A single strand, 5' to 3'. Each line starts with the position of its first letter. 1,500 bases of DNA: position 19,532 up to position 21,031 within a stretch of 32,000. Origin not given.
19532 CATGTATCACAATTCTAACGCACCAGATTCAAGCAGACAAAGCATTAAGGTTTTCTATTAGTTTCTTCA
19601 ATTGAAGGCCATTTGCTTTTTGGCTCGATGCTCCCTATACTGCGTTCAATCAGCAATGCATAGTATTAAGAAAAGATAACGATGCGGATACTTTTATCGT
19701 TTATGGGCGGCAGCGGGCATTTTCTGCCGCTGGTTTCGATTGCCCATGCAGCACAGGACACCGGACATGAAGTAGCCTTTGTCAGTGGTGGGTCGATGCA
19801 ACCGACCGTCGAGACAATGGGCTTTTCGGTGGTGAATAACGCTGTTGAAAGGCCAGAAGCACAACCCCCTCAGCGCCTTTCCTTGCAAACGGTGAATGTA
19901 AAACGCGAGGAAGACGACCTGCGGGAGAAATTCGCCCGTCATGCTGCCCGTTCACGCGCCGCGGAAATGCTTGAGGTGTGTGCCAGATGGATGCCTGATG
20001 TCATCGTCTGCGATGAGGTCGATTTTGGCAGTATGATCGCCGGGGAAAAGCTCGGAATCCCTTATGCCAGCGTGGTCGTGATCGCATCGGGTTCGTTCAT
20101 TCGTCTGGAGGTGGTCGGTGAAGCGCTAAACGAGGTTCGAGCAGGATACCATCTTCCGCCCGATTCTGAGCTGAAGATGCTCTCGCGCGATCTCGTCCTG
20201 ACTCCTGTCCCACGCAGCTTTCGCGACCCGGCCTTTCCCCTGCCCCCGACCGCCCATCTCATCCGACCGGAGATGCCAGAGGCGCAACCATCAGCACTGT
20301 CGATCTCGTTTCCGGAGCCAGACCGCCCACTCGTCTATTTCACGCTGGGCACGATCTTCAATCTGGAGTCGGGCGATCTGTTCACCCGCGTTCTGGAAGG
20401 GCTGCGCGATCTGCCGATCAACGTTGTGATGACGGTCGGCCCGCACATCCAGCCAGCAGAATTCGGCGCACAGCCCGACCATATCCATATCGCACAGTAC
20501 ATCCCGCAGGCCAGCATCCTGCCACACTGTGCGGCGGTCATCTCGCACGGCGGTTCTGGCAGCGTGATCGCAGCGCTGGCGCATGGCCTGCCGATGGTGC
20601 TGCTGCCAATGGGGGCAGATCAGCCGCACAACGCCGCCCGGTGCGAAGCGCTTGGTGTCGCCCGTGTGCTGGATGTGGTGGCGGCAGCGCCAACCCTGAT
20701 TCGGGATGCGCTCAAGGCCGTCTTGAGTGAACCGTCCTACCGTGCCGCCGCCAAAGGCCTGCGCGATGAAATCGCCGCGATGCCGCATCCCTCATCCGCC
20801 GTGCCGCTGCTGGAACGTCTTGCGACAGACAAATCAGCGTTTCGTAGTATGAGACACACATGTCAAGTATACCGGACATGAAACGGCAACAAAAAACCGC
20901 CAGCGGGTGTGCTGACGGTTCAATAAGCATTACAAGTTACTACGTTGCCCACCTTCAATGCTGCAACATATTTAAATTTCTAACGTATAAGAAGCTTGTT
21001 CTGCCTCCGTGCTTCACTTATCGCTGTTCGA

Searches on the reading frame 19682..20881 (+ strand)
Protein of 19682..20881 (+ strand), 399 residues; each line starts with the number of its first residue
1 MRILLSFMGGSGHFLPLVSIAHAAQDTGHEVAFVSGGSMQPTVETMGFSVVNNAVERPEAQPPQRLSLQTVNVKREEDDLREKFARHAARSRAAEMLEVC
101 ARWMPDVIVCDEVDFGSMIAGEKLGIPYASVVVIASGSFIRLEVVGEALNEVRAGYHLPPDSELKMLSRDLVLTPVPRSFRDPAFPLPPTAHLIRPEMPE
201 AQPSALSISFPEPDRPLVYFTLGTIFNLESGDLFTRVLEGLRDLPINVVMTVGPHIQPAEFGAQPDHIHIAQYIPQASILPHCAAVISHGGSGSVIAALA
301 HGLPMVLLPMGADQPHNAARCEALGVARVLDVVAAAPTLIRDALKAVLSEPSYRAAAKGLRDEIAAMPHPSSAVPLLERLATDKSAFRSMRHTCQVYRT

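Call 53: search_protein_families(library=pfam, proteins=[window:19682-20881:+], max_evalue=0.00001)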
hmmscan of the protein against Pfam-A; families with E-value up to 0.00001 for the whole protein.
window:19682-20881:+ (399 aa): 3 families
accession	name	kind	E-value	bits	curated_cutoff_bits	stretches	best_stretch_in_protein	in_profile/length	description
PF06722.18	EryCIII-like_C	-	2.8e-27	95.9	31.7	1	236-379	2-144/145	Erythromycin biosynthesis protein CIII-like, C-terminal domain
PF00201.24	UDPGT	-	9e-19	68.1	19.5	1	215-356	275-414/499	UDP-glucoronosyl and UDP-glucosyl transferase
PF04101.22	Glyco_tran_28_C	-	2.5e-10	41.1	22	1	266-356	54-149/166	Glycosyltransferase family 28 C-terminal domain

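Call 72: find_homologous_proteins(query=window:19682-20881:+, max_evalue=1e-60)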
Query window:19682-20881:+ (399 aa): 2580 proteins with E <= 1e-60 among 8000 candidates; the best 120 are listed.
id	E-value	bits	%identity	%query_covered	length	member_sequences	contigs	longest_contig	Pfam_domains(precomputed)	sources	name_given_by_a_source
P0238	1.1e-260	882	100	100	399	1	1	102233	PF00201.25,PF04101.23,PF06722.19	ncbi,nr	ncbi:MAG: glycosyltransferase [bacterium]|nr:glycosyltransferase [bacterium]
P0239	1.2e-148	514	64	96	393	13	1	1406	PF00201.25,PF04101.23,PF06722.19,PF21036.4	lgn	-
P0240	2.5e-145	503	64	95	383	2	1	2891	PF00201.25,PF04101.23,PF06722.19,PF21036.4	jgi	jgi:UDP:flavonoid glycosyltransferase YjiC (YdhE family)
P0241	7.3e-145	501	62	96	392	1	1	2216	PF00201.25,PF04101.23,PF06722.19,PF21036.4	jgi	jgi:UDP:flavonoid glycosyltransferase YjiC (YdhE family)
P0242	3.6e-144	499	63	96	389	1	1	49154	PF00201.25,PF04101.23,PF06722.19,PF21036.4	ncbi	ncbi:MAG TPA: glycosyltransferase [Herpetosiphonaceae bacterium]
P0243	3.9e-143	495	62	96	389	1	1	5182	PF00201.25,PF04101.23,PF06722.19,PF21036.4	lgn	-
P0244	1.3e-142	494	61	96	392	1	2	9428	PF00201.25,PF04101.23,PF06722.19,PF21036.4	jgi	jgi:UDP:flavonoid glycosyltransferase YjiC (YdhE family)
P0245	1.5e-142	494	62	96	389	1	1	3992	PF00201.25,PF04101.23,PF06722.19,PF21036.4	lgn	-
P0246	1.8e-142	493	60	96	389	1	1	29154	PF00201.25,PF04101.23,PF06722.19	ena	-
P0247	4.1e-142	492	61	96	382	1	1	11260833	PF00201.25,PF04101.23,PF06722.19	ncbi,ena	-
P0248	7.1e-142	491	59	96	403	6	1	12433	PF00201.25,PF04101.23,PF06722.19,PF21036.4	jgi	-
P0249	2.0e-141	490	59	96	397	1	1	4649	PF00201.25,PF04101.23,PF06722.19,PF21036.4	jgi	jgi:UDP:flavonoid glycosyltransferase YjiC (YdhE family)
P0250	2.2e-141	490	59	96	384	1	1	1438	PF00201.25,PF04101.23,PF06722.19,PF21036.4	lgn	-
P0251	2.5e-141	489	61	96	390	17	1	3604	PF00201.25,PF04101.23,PF06722.19,PF21036.4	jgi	-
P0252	3.1e-141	489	61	95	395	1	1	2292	PF00201.25,PF04101.23,PF06722.19,PF21036.4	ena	-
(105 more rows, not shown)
